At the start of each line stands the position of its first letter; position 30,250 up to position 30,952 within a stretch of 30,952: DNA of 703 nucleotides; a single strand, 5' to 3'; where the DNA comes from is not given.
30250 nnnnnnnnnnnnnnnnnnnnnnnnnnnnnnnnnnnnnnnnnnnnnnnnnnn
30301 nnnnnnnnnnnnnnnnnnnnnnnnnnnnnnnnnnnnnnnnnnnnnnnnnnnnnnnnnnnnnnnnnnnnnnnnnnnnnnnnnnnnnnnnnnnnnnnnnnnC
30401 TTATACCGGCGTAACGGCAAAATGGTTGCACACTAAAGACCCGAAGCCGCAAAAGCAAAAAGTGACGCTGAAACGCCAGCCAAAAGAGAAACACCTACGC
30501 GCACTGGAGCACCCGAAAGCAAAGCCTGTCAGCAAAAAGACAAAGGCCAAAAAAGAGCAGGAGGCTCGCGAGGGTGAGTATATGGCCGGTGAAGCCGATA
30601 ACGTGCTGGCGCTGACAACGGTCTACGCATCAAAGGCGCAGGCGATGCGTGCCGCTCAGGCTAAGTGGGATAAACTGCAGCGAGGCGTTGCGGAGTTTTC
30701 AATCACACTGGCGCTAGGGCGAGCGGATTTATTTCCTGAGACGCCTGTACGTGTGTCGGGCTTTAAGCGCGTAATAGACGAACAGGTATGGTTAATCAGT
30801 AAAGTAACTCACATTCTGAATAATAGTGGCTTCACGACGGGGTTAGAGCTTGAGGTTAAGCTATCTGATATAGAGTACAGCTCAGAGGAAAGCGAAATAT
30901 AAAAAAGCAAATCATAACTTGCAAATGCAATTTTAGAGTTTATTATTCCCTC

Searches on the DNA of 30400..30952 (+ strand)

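Call 51: search_dna_similar(query=window:30400-30952:+, collection=phages, mode=near, max_rows=12)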
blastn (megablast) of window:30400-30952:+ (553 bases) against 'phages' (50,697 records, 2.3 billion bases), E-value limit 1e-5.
Records with a match: 34; places in all: 34; records where one place covers at least 80% of the query: 34.
Best place of each record, by identity: >=99% 1; 90-95% 19; 80-90% 12; 60-80% 2.
By first word of the organism name: Yersinia 13; Salmonella 10; Escherichia 6; Erwinia 2; Bacteriophage 2; Klebsiella 1.
By host as written in the record: Yersinia pestis EV76-CN 13; Escherichia coli 3; - 3; Salmonella sp. 3; Salmonella enterica subsp. salamae 10/99 II 2; Salmonella enterica 2; Erwinia tracheiphila 2; Escherichia coli O157:H43 str. T22 2; and 4 more.
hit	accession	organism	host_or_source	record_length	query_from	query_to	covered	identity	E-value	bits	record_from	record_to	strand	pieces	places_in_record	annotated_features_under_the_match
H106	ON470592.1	Escherichia phage vB_EcoM-613R3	Escherichia coli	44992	1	553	100%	99.8%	0e+0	1016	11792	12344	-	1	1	tail formation protein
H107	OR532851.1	Klebsiella phage RCIP0057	Klebsiella pneumoniae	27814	1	553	100%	90.4%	0e+0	728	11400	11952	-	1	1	hypothetical protein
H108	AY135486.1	Salmonella phage PSP3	-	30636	1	553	100%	89.7%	0e+0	706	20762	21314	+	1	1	gp26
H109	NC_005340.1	Salmonella phage PSP3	Salmonella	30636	1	553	100%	89.7%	0e+0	706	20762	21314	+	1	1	D: tail protein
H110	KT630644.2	Salmonella phage SEN1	Salmonella enterica subsp. salamae ...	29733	1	553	100%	88.6%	0e+0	673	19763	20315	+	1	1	late control D protein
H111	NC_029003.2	Salmonella phage SEN1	Salmonella enterica subsp. salamae ...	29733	1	553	100%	88.6%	0e+0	673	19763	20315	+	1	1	tail protein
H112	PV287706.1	Escherichia phage Midge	Escherichia coli 4s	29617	1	553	100%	88.3%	0e+0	662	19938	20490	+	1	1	baseplate hub protein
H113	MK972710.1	Salmonella phage SI22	Salmonella sp.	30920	1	553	100%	87.7%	0e+0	645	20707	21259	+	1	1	late control D family protein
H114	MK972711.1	Salmonella phage SW9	Salmonella sp.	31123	1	553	100%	87.7%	0e+0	645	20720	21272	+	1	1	late control D family protein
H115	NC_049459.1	Salmonella phage SW9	Salmonella sp.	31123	1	553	100%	87.7%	0e+0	645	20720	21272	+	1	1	tail protein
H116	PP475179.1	Yersinia phage GCS667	Yersinia pestis EV76-CN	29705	1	482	87%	90.9%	0e+0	647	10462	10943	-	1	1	D protein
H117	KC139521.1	Salmonella phage FSLSP004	Salmonella enterica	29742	1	478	86%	91.4%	0e+0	656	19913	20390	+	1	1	tail protein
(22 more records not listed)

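Call 53: get_annotated_region(hit=H112, flank=600)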
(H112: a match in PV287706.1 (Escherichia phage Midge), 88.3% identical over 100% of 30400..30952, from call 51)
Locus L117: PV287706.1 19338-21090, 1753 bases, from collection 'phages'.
description: Escherichia phage Midge, complete genome.
organism: Escherichia phage Midge (NCBI taxid 3411023)
taxonomy: Viruses
host: Escherichia coli 4s; source: fresh water; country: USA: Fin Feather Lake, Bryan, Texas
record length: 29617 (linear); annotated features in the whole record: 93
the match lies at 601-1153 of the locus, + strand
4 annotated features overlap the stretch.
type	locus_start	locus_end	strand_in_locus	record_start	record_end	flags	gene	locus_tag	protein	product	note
CDS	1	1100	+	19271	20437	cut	-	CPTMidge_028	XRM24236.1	baseplate hub protein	BLASTp similarity to Escherichia phage P2 probable baseplate hub protein (D) (UniProt BPD_BPP2); Phage tail baseplate ...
regulatory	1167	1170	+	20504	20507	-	-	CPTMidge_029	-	ribosome_binding_site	-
CDS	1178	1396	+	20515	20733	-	-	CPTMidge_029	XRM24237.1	late control protein ogr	BLASTp similarity to Escherichia phage P2 late control protein ogr (UniProt VOGR_BPP2), E value: 4.78112e-34; ...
CDS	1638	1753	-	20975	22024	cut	-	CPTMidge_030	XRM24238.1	tyrosine integrase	BLASTp similarity to Escherichia phage P2 integrase (UniProt VINT_BPP2), E value: 1.06313e-75; Phage integrase family ...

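Call 54: get_annotated_region(hit=H113, flank=600)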
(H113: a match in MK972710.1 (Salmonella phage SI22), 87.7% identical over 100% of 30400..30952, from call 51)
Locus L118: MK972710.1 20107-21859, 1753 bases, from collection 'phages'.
description: Salmonella phage SI22, complete genome.
organism: Salmonella phage SI22 (NCBI taxid 2592209)
taxonomy: Viruses; Duplodnaviria; Heunggongvirae; Uroviricota; Caudoviricetes; Peduoviridae; Eganvirus; Eganvirus SW9
host: Salmonella sp.; source: irrigation water; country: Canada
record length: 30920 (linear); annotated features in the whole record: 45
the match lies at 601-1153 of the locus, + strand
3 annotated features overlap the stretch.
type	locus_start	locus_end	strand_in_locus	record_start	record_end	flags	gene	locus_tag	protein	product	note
CDS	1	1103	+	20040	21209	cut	-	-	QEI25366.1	late control D family protein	-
CDS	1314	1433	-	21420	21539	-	-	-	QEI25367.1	hypothetical protein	-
CDS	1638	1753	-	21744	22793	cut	-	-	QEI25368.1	integrase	-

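Call 55: get_annotated_region(hit=H106, flank=600)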
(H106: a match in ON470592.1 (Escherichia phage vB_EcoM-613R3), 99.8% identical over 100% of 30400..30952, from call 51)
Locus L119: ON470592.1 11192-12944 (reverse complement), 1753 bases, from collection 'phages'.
description: Escherichia phage vB_EcoM-613R3, partial genome.
organism: Escherichia phage vB_EcoM-613R3 (NCBI taxid 2946085)
taxonomy: Viruses; Duplodnaviria; Heunggongvirae; Uroviricota; Caudoviricetes; Peduoviridae
host: Escherichia coli; source: -; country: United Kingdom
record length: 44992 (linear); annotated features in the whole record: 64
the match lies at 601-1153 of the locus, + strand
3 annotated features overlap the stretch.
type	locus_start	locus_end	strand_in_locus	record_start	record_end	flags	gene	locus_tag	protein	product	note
CDS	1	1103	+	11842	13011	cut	-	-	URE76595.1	tail formation protein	tail formation protein GpD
CDS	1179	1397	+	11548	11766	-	-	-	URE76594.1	protein Ogr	-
CDS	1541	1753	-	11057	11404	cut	-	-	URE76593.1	LSU ribosomal protein L19p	-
